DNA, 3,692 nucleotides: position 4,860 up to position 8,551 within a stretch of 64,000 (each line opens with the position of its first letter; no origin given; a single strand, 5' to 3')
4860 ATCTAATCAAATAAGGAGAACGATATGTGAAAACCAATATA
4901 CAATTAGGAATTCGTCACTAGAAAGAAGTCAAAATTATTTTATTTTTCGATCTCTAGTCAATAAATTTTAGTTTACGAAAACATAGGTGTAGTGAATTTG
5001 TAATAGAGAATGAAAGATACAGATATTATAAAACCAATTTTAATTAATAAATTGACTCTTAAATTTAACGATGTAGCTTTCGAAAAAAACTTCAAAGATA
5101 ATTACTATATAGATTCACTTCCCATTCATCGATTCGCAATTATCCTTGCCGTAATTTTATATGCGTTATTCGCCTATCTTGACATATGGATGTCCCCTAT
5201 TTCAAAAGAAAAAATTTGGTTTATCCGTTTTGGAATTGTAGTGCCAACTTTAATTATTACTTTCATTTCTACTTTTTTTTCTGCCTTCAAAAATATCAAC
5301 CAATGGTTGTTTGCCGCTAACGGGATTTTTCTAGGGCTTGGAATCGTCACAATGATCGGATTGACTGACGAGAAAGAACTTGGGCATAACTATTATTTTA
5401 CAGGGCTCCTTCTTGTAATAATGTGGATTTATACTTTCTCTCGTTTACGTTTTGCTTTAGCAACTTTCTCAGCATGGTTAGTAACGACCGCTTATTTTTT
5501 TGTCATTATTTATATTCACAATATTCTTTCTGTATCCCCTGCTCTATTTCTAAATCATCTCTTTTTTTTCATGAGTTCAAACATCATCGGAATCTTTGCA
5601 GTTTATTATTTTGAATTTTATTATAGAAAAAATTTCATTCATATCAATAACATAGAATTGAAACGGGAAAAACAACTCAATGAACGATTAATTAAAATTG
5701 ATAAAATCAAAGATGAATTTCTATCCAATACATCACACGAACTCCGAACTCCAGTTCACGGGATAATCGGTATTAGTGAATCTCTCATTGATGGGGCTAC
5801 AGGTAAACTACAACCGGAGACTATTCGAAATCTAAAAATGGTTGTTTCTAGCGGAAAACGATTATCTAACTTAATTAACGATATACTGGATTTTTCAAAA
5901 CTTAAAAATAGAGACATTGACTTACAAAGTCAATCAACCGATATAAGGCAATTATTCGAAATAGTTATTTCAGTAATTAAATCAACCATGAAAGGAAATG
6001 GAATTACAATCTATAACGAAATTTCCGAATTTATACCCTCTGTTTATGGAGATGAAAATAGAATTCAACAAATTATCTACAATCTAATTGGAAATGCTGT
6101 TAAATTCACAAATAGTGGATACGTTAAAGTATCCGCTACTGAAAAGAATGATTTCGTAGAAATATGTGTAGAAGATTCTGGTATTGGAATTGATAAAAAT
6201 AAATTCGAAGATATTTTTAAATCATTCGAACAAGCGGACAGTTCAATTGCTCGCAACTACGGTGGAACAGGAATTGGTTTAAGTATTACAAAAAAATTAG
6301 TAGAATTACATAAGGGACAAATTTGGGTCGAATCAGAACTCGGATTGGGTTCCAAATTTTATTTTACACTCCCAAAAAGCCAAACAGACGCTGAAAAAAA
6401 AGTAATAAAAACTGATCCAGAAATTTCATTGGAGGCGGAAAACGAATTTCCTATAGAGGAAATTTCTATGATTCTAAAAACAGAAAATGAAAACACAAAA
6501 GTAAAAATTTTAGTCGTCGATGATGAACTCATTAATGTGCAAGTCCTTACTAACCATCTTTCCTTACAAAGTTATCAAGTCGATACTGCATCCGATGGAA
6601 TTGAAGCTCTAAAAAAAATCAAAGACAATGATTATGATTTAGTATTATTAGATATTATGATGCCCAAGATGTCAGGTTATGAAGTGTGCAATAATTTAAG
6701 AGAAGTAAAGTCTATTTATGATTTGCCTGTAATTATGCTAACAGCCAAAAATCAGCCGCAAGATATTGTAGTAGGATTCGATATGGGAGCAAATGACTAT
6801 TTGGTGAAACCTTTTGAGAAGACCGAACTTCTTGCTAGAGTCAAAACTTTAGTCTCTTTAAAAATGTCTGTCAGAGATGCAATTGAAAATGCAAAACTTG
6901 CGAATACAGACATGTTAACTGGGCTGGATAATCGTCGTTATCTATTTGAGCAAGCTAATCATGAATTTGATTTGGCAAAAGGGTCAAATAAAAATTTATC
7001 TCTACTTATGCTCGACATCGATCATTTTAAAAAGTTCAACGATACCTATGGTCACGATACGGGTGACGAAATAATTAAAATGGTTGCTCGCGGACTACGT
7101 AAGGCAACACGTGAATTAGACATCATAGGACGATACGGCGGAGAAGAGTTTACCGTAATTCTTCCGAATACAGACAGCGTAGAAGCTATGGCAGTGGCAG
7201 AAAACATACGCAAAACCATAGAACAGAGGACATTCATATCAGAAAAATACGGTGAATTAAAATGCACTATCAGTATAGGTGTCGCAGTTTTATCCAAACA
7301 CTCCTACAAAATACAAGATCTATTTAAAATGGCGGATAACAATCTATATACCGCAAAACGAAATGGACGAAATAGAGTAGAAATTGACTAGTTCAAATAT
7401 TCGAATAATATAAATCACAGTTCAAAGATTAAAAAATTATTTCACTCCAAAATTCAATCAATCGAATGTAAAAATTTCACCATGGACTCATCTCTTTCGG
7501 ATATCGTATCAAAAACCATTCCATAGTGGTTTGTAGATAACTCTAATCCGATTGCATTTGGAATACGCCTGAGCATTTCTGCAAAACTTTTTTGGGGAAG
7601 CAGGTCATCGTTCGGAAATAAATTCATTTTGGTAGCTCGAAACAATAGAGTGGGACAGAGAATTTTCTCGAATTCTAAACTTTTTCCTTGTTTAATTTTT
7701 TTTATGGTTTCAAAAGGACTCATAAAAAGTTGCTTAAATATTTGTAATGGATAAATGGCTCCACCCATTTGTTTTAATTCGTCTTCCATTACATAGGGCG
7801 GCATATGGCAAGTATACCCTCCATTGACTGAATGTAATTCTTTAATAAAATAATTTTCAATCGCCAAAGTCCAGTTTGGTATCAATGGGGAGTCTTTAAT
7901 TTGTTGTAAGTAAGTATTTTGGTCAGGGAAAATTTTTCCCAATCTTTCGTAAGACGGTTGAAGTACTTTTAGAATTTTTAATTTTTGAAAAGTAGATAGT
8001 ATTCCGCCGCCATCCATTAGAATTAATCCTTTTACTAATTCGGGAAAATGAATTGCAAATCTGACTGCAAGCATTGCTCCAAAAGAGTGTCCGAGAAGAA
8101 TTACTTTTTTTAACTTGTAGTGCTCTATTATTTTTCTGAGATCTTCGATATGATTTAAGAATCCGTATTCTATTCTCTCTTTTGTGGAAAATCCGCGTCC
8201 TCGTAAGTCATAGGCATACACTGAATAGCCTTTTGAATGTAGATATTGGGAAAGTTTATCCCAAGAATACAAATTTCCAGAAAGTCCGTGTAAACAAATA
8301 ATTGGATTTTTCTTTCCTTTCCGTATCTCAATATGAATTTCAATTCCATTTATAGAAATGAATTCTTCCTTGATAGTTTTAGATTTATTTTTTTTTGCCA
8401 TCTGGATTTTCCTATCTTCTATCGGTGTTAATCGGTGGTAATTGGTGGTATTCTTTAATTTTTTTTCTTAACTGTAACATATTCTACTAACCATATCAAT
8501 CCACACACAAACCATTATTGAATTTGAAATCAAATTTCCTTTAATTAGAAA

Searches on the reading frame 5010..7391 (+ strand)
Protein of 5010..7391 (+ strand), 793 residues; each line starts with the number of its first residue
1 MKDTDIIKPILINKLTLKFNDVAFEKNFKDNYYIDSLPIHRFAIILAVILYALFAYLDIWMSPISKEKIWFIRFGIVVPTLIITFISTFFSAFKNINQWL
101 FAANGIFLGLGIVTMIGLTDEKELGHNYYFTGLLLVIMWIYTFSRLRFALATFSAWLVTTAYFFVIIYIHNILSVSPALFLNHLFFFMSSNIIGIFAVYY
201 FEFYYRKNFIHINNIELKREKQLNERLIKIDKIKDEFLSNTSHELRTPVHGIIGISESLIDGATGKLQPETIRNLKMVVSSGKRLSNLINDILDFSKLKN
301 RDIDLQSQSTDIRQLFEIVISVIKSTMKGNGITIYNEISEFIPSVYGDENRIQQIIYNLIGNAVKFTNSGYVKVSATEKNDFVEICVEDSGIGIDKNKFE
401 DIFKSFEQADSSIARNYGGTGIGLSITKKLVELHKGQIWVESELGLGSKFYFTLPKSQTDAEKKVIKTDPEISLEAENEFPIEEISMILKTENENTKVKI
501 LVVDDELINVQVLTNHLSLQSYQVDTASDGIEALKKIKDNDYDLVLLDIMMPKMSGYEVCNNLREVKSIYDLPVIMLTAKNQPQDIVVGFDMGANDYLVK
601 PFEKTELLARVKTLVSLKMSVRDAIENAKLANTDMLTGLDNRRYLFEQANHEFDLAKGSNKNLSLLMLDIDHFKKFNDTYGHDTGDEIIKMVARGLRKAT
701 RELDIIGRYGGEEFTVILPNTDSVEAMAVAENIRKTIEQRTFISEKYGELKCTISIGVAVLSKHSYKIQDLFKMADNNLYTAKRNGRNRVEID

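Call 72: search_protein_families(library=pfam, proteins=[window:5010-7391:+], max_evalue=0.00001)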
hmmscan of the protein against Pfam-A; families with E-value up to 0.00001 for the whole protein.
window:5010-7391:+ (793 aa): 4 families
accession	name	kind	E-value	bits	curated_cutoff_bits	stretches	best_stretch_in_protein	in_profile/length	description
PF00990.26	GGDEF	-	2.1e-49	167.9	23.8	1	631-789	1-161/161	Diguanylate cyclase, GGDEF domain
PF00072.30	Response_reg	-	1.9e-31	109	30.2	1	500-612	1-111/111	Response regulator receiver domain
PF02518.31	HATPase_c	-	1.1e-29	103.5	26.4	1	347-457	1-110/111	Histidine kinase-, DNA gyrase B-, and HSP90-like ATPase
PF00512.31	HisKA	-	3e-17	62.9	26.9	1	234-300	2-65/66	His Kinase A (phospho-acceptor) domain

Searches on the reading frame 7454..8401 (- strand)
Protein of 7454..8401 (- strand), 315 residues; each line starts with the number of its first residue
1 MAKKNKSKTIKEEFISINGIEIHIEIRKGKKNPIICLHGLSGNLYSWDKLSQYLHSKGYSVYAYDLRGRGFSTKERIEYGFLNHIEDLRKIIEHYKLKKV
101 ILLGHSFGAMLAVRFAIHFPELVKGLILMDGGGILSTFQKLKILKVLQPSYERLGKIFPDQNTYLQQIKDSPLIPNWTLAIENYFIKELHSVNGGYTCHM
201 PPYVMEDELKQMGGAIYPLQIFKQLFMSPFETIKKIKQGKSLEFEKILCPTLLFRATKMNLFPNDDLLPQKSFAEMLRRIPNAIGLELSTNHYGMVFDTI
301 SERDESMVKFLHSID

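Call 72: search_protein_families(library=pfam, proteins=[window:7454-8401:-], max_evalue=0.00001)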
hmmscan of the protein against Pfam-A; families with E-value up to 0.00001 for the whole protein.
window:7454-8401:- (315 aa): 4 families
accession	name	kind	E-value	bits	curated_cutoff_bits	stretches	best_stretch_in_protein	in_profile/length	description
PF00561.26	Abhydrolase_1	-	4.9e-29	102.1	25.8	1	32-139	1-107/245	alpha/beta hydrolase fold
PF12146.15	Hydrolase_4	-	2.5e-16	60.2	27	1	33-129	6-107/239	Serine aminopeptidase, S33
PF12697.13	Abhydrolase_6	-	7.4e-16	59.9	26.3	1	34-150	1-111/217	Alpha/beta hydrolase family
PF03096.20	Ndr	-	9.8e-09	34.8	23.3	1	86-130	87-131/283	Ndr family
